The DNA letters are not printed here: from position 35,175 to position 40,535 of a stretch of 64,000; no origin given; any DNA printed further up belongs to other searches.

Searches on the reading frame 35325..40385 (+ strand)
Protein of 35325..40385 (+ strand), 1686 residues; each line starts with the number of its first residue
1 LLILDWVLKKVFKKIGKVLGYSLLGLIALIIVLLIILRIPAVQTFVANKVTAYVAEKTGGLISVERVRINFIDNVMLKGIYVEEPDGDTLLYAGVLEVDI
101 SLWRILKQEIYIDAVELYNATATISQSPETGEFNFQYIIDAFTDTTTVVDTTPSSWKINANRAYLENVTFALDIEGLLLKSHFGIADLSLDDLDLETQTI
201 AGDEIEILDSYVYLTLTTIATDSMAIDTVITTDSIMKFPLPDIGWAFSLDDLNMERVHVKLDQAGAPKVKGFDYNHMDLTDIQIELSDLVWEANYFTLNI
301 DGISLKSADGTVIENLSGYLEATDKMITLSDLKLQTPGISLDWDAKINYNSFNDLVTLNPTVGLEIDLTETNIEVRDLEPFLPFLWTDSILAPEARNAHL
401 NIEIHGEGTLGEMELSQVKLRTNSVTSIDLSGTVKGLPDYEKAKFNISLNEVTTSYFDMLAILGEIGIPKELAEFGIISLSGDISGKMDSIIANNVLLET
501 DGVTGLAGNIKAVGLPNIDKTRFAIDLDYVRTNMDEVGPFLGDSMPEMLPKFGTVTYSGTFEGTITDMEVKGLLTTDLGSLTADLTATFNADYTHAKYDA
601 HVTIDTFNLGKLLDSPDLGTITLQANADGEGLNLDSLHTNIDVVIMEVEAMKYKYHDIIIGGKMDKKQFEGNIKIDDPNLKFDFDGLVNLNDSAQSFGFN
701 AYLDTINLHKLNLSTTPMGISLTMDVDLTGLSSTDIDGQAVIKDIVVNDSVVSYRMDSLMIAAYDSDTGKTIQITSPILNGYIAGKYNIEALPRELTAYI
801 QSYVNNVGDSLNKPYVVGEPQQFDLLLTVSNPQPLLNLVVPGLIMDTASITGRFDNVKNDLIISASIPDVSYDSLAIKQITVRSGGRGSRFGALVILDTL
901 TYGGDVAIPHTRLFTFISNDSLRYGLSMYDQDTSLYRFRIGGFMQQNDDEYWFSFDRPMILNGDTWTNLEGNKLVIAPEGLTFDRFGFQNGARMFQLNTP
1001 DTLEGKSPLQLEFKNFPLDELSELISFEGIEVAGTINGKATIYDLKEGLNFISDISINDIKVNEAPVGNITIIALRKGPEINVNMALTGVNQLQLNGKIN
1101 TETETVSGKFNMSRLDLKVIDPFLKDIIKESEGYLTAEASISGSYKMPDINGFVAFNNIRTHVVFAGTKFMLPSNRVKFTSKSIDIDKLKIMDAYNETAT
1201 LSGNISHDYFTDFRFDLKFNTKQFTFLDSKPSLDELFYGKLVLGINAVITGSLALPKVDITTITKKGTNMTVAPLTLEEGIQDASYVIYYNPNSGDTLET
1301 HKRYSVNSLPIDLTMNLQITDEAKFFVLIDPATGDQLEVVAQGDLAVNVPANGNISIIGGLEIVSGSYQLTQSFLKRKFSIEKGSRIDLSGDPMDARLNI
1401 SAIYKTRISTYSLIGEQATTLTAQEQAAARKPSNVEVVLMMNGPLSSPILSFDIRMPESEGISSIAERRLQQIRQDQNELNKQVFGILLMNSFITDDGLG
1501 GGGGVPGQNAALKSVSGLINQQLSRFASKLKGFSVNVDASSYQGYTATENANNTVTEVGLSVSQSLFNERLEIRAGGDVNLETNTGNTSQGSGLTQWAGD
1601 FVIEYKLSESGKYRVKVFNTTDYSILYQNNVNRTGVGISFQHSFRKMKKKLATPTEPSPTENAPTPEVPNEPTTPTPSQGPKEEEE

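Call 88: search_protein_families(library=pfam, proteins=[window:35325-40385:+], max_evalue=0.001)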
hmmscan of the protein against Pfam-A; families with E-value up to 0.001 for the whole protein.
window:35325-40385:+ (1686 aa): 3 families
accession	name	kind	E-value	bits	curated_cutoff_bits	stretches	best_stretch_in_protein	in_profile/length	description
PF04357.19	TamB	-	7.5e-51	174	22.4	1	1189-1644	3-381/381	TamB, inner membrane protein subunit of TAM complex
PF05359.17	DUF748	-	8.2e-13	47.8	50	1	26-151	20-138/1037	Domain of Unknown Function (DUF748)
PF05170.20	AsmA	-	0.00097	18.5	29.8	1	13-205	2-202/607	AsmA family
